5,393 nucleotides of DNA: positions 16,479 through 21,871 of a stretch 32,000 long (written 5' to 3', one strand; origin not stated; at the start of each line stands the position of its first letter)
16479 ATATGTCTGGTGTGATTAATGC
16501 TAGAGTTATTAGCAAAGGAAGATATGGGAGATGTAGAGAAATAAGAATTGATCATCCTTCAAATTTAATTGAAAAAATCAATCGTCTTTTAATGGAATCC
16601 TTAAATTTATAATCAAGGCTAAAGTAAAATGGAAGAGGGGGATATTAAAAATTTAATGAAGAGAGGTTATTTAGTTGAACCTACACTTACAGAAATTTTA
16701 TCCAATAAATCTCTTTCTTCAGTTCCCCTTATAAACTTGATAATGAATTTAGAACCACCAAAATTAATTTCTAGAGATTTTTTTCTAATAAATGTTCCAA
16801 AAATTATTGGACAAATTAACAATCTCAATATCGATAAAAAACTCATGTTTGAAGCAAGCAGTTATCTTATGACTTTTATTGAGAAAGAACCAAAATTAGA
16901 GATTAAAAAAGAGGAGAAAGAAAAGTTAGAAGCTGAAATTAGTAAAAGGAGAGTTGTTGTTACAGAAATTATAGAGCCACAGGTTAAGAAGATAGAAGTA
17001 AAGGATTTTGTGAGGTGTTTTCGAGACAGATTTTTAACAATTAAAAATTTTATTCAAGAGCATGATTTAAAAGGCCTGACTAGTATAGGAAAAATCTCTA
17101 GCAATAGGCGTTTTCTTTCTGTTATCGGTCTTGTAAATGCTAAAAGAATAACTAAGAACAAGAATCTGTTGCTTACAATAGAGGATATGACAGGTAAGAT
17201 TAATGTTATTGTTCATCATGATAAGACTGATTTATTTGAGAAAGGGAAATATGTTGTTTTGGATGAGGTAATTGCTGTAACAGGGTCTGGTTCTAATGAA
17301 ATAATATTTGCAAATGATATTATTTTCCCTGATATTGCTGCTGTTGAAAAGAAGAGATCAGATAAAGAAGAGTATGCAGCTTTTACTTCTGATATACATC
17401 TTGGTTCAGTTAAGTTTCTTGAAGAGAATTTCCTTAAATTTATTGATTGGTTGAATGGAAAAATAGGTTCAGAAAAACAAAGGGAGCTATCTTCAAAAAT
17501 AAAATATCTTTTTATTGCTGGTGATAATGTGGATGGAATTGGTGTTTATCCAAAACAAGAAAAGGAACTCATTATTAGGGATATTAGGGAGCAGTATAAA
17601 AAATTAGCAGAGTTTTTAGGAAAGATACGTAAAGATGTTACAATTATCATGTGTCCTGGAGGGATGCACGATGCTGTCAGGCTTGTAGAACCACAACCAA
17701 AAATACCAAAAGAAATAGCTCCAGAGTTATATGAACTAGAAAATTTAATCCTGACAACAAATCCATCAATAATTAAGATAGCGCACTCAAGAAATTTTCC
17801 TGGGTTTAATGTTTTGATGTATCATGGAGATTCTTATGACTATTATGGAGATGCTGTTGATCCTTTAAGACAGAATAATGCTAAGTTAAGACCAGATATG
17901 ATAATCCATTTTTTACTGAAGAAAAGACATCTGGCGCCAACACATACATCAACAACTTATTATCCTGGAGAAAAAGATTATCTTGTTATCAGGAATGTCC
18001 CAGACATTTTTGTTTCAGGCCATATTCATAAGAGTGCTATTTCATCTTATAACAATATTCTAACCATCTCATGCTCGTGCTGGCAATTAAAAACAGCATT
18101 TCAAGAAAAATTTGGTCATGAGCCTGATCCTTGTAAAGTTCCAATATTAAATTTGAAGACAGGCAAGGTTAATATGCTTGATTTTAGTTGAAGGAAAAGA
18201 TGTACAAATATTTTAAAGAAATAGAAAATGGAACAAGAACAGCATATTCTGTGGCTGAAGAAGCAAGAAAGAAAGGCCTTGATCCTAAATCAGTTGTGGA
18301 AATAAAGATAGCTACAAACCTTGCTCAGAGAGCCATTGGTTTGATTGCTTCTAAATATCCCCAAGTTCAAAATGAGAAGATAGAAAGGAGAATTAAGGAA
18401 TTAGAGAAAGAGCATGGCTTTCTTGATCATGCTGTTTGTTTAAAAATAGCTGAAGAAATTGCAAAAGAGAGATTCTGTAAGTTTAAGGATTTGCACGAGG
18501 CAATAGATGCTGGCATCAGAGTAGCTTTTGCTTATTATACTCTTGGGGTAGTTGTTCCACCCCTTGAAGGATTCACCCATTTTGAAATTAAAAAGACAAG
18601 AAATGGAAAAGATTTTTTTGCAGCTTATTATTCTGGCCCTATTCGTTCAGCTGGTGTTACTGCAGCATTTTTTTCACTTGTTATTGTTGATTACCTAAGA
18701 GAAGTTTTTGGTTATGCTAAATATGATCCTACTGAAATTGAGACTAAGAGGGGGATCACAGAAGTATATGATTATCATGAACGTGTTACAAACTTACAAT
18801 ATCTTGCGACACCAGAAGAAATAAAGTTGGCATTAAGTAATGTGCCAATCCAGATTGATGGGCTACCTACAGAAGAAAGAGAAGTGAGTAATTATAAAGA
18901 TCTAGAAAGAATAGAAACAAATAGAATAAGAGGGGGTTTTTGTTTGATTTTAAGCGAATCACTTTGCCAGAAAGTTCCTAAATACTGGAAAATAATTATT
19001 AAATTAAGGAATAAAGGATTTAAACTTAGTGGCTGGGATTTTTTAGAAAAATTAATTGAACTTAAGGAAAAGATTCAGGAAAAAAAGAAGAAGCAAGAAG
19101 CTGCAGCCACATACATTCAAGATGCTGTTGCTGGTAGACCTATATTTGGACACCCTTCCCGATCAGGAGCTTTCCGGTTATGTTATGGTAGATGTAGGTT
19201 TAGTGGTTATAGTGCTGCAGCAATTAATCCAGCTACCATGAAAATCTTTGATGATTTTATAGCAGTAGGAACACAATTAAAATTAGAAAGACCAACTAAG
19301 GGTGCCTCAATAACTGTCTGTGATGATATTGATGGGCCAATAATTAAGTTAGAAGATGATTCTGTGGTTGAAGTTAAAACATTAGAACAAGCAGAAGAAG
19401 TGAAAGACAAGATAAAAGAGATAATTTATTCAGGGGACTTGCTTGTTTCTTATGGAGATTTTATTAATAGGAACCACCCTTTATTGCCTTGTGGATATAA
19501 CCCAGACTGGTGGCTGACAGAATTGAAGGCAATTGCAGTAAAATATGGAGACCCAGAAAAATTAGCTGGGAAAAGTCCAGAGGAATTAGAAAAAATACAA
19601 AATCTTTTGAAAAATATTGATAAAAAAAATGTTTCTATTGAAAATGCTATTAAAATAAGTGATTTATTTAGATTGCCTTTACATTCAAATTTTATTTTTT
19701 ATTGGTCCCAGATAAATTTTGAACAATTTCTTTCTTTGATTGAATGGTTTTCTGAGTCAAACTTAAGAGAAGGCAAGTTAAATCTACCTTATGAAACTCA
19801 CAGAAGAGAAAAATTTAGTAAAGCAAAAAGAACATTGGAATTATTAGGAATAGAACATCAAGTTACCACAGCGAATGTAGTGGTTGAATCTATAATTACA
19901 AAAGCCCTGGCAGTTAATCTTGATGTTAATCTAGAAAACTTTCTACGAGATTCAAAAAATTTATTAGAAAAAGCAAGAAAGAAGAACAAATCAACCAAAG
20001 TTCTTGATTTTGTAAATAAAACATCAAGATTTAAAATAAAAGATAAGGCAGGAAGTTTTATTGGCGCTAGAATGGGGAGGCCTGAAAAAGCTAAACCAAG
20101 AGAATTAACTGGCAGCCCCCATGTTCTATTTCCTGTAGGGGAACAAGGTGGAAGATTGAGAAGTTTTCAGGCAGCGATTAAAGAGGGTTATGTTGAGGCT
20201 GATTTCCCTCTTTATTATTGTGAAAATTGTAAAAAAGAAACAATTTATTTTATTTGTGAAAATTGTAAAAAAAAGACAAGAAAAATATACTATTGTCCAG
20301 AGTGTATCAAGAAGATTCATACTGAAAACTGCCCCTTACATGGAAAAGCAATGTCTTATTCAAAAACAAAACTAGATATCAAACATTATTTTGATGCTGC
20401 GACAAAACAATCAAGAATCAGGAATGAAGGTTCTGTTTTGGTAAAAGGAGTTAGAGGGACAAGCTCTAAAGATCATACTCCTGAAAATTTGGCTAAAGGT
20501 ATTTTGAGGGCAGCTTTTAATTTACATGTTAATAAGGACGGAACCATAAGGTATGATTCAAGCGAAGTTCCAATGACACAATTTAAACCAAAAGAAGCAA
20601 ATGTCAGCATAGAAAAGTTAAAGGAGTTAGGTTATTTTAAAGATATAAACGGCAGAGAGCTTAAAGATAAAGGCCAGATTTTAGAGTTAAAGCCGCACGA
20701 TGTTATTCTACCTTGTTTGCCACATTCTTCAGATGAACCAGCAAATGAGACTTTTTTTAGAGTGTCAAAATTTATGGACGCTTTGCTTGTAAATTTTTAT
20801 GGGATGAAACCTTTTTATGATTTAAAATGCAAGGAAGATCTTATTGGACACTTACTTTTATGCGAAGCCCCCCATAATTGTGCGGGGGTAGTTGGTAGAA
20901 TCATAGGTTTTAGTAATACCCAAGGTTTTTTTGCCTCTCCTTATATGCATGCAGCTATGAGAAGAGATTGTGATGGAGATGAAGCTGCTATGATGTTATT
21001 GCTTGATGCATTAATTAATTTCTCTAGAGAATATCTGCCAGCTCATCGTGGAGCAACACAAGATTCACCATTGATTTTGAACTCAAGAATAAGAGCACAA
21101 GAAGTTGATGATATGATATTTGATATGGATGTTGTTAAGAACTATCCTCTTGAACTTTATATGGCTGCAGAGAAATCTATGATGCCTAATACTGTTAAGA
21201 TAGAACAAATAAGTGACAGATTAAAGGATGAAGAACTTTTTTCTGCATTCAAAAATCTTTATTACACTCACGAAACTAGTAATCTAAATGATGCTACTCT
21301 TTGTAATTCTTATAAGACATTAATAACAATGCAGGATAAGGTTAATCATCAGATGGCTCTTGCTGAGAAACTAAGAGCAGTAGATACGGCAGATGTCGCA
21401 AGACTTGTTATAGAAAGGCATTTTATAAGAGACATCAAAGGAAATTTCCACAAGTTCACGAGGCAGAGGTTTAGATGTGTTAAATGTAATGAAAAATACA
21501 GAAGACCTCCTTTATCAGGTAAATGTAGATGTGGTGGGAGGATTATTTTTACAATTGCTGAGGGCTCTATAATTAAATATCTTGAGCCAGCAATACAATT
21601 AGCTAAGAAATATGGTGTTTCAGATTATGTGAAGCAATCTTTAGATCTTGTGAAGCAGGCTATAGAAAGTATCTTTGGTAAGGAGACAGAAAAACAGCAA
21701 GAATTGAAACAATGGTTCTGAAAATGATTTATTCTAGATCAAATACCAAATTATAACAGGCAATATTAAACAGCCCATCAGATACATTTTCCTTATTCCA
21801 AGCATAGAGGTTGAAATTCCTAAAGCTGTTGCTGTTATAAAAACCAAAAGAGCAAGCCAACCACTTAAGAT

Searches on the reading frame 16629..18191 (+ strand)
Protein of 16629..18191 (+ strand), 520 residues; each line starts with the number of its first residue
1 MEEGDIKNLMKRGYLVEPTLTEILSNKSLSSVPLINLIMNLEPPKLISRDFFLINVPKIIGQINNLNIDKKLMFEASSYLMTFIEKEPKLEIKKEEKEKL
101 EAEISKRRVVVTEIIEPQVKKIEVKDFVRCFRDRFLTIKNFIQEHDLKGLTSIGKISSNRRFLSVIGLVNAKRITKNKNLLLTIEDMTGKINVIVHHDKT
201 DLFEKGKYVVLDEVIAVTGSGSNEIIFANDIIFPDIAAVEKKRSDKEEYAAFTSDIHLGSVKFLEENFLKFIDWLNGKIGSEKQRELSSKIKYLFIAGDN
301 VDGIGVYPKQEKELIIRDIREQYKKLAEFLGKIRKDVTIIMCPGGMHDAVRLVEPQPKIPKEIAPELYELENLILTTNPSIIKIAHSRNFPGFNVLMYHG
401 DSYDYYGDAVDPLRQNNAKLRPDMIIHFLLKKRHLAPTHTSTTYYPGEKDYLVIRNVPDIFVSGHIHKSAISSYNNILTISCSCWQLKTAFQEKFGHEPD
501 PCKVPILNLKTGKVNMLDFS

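Call 13: search_protein_families(library=pfam, proteins=[window:16629-18191:+])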
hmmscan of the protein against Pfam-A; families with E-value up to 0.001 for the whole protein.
window:16629-18191:+ (520 aa): 3 families
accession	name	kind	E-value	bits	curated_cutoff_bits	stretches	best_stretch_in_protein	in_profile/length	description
PF04042.21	DNA_pol_E_B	-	1.6e-10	41.2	29.1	1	251-465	2-203/210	DNA polymerase alpha/epsilon subunit B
PF00149.33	Metallophos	-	3.1e-07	31.5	21.5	1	251-468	4-190/191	Calcineurin-like phosphoesterase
PF01336.31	tRNA_anti-codon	-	4.5e-05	23.7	27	1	164-220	2-56/75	OB-fold nucleic acid binding domain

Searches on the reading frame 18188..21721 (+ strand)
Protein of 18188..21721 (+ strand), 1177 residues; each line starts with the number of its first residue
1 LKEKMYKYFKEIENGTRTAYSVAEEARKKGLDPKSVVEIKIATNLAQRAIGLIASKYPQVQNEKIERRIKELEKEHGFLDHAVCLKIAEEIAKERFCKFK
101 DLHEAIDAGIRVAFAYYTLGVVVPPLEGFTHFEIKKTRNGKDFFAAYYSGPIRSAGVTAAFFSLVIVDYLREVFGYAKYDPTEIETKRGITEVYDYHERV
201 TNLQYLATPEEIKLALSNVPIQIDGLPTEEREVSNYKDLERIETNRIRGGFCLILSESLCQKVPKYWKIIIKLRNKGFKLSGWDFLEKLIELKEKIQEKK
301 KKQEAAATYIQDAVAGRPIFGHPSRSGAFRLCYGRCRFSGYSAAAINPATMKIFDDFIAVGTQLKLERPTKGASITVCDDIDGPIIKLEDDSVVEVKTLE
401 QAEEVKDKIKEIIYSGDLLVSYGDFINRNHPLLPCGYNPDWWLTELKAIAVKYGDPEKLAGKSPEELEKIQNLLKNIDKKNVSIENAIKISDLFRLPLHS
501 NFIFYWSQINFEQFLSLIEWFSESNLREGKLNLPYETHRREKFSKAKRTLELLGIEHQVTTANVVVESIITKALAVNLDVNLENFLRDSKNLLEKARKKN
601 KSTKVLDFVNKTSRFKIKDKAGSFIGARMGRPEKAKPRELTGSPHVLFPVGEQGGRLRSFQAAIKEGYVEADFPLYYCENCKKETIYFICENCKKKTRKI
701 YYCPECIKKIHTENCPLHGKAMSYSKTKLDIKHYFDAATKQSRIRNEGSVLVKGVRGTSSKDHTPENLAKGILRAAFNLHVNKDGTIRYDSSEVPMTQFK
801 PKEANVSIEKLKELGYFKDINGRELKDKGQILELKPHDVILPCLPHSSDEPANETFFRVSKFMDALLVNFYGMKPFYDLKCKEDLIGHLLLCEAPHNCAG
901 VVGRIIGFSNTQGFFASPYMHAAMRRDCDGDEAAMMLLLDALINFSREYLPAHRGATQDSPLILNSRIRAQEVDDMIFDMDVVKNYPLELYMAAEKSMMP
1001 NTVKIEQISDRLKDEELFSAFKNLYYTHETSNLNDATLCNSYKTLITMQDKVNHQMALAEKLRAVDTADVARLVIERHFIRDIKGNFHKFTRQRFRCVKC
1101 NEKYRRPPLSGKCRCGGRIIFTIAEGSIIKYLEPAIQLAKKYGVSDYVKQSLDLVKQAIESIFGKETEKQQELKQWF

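Call 13: search_protein_families(library=pfam, proteins=[window:18188-21721:+])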
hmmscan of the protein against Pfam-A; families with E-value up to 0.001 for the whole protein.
window:18188-21721:+ (1177 aa): 4 families
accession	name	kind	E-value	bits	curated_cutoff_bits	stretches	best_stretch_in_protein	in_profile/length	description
PF24844.1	PolC_DP2_central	-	1.3e-114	383.5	24.3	1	298-710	3-370/372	DNA polymerase II large subunit DP2, central domain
PF24846.1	PolC_DP2_cat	-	9.3e-104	347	24.3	1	751-1051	7-299/299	DNA polymerase II large subunit DP2, catalytic domain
PF03833.19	PolC_DP2_N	-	2.8e-78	263.3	24.3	1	7-291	1-270/271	DNA polymerase II large subunit DP2, N-terminal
PF22912.2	zf-DPOE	-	0.00078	20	21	0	1093-1144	3-53/58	Zinc finger domain of DNA polymerase-epsilon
